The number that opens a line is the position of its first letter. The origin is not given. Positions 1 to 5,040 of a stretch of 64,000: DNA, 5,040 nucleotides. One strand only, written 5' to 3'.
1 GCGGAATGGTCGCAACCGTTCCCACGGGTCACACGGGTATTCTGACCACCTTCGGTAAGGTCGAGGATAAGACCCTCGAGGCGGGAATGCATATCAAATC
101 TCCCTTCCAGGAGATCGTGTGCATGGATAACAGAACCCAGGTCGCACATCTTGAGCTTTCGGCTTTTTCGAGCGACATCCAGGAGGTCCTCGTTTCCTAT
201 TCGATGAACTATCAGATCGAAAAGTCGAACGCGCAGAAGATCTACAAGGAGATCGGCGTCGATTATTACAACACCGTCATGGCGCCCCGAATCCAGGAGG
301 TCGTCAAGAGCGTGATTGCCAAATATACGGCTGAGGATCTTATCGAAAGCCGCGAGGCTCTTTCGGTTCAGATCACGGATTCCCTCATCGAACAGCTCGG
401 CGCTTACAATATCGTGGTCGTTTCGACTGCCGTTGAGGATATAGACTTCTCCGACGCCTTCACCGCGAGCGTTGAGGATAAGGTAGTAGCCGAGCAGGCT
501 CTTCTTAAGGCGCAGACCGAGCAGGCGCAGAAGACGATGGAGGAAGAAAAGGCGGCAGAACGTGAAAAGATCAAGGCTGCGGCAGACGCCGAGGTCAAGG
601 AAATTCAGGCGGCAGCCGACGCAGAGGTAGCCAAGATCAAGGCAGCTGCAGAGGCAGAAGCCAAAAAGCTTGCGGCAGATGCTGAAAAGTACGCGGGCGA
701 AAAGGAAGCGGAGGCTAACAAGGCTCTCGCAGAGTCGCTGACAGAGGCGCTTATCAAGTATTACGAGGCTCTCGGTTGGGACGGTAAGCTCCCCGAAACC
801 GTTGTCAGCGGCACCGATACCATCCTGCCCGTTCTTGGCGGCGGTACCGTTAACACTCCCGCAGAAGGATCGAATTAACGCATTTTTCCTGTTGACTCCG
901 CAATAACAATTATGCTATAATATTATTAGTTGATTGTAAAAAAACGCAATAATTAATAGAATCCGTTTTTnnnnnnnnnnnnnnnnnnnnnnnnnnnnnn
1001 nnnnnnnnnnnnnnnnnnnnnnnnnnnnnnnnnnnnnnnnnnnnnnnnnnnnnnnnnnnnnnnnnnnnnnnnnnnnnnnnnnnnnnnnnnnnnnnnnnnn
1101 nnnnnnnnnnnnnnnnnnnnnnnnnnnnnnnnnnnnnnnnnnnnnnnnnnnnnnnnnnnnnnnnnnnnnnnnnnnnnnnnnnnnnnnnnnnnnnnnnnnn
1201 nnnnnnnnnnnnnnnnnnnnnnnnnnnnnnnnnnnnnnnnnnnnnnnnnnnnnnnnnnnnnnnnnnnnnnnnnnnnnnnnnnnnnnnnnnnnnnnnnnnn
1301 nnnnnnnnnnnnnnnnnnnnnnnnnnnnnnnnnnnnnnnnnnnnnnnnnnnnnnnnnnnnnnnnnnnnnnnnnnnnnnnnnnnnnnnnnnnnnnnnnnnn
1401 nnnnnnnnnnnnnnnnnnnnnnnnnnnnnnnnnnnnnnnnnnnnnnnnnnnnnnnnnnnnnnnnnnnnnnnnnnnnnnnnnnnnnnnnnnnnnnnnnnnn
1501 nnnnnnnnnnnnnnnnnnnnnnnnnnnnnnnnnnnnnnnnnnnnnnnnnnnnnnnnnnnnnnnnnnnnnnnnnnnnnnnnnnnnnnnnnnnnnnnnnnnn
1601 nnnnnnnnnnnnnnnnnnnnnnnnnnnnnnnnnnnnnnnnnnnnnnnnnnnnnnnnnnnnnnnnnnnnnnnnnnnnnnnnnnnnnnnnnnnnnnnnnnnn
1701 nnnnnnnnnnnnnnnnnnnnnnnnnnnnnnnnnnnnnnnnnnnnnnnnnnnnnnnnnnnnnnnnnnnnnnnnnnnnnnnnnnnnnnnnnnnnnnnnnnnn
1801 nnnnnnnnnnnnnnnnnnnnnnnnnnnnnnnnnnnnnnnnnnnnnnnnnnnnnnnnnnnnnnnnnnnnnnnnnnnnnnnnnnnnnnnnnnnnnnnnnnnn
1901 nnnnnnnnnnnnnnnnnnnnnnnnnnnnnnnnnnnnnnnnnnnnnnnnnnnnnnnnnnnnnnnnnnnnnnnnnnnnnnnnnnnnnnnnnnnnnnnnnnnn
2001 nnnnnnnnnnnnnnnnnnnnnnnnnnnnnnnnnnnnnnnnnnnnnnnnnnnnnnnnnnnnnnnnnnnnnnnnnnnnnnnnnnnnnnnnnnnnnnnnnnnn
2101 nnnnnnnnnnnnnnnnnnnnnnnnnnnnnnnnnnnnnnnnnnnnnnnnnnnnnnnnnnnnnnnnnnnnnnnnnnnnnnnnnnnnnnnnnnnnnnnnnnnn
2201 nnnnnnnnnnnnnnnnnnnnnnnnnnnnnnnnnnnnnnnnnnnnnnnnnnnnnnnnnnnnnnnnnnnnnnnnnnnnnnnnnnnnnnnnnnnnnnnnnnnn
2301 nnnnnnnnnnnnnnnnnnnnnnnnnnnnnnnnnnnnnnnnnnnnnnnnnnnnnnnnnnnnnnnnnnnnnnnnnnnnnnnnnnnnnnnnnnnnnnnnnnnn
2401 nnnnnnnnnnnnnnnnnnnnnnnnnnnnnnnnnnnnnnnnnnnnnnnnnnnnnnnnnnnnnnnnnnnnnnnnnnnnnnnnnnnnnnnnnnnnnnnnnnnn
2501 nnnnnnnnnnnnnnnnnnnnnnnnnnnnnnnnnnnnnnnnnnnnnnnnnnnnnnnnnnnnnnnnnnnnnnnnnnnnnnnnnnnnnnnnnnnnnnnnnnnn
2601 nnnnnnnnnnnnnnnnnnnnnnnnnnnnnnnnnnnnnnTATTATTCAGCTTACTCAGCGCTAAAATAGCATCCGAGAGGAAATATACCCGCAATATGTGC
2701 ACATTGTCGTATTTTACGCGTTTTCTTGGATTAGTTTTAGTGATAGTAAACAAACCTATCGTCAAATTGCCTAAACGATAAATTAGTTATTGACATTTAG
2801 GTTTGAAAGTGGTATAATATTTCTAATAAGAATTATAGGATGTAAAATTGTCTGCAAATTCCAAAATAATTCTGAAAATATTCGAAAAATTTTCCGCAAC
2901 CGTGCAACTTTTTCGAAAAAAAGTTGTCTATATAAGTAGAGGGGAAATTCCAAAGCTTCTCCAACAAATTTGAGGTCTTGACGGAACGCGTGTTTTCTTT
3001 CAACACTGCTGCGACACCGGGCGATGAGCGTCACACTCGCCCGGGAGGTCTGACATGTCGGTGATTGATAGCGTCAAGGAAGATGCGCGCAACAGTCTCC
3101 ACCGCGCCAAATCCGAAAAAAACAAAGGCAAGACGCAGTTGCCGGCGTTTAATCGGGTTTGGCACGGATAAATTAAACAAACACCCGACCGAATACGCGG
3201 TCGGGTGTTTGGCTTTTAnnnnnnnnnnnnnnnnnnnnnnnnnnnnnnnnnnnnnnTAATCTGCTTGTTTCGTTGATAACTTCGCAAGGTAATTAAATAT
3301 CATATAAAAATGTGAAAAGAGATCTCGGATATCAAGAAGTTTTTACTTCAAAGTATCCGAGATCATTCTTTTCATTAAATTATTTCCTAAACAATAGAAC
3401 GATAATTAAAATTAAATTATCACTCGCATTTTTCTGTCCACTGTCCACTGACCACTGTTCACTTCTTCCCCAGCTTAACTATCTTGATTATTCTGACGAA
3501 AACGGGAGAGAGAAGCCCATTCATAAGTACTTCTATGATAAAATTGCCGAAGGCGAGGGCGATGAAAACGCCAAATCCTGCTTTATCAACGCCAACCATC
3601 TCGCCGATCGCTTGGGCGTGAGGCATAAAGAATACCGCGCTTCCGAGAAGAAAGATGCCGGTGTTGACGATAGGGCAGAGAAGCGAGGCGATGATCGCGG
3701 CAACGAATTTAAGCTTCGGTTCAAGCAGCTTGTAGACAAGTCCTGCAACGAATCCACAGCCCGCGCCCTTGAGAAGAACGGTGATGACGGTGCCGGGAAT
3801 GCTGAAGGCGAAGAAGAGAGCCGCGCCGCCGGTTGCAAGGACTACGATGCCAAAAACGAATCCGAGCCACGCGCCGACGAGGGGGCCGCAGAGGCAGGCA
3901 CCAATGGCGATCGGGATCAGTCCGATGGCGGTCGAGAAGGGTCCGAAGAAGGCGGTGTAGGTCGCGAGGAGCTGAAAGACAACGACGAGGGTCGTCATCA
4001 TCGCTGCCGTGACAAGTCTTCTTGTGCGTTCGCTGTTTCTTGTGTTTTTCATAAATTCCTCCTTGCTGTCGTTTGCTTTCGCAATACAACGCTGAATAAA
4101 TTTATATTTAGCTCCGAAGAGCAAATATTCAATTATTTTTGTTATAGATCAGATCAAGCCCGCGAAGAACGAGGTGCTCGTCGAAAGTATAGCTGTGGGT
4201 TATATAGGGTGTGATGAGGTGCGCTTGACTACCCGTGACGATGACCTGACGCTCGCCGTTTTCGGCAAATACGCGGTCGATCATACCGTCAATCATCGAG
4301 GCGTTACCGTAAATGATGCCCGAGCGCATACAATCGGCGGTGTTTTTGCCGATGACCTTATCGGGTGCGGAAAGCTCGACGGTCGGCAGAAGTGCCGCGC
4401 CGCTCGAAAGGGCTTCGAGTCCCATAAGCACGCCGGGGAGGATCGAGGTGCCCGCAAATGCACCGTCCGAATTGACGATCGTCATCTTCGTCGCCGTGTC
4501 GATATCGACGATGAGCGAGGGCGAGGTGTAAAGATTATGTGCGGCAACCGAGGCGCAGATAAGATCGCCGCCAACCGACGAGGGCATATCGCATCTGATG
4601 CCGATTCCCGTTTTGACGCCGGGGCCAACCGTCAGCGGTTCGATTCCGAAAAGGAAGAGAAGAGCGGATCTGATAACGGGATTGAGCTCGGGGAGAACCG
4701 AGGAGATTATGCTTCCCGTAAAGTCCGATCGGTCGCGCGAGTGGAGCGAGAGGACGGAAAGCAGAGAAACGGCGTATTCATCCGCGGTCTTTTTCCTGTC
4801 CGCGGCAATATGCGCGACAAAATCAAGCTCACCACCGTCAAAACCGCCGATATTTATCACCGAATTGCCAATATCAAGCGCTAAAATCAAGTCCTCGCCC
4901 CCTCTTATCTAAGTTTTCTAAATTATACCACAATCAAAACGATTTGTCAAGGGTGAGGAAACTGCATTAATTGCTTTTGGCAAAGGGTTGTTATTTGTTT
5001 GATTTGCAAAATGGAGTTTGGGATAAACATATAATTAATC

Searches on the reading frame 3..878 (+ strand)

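Call 41: search_protein_families(library=pfam, proteins=[window:3-878:+])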
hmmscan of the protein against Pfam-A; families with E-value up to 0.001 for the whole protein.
window:3-878:+ (291 aa): 1 family
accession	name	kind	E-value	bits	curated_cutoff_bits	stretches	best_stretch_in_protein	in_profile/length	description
PF01145.31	Band_7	-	7.2e-33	114.5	23.6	1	5-177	2-174/176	SPFH domain / Band 7 family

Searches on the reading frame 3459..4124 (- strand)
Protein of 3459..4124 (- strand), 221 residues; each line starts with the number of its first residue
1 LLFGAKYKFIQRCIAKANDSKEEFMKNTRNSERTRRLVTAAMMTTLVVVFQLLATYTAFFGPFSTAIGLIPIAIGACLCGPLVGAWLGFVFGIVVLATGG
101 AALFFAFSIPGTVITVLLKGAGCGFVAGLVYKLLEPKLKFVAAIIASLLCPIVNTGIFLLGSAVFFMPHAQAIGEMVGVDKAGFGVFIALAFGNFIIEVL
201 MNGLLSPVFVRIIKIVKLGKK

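Call 41: search_protein_families(library=pfam, proteins=[window:3459-4124:-])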
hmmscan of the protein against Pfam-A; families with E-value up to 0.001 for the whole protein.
window:3459-4124:- (221 aa): 2 families
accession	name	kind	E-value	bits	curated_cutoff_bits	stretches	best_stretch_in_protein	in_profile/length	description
PF12822.12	ECF_trnsprt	-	2.7e-13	50.7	30.7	1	35-208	1-167/169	ECF transporter, substrate-specific component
PF09515.15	Thia_YuaJ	-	5.4e-05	23.8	25.8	1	37-102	1-65/177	Thiamine transporter protein (Thia_YuaJ)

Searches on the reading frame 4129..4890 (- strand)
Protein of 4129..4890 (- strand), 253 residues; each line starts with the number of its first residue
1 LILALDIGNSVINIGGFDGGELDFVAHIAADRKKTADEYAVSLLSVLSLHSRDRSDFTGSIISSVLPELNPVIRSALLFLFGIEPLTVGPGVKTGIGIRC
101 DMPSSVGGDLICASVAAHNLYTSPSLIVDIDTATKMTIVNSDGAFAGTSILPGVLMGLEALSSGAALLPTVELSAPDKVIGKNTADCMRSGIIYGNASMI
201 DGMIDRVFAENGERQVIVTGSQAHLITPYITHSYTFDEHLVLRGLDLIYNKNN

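Call 9: search_protein_families(library=pfam, proteins=[window:4129-4890:-])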
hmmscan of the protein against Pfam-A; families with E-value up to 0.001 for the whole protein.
window:4129-4890:- (253 aa): 1 family
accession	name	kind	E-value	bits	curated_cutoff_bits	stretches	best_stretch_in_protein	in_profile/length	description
PF03309.20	Pan_kinase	-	3.8e-53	180.9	24.7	1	2-206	1-205/205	Type III pantothenate kinase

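Call 53: find_encoding_contigs(protein=window:4132-4890:-, flank=2500, max_places=10)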
Protein seq(253 aa) (253 aa): no gene with exactly this product is on record in the collection.
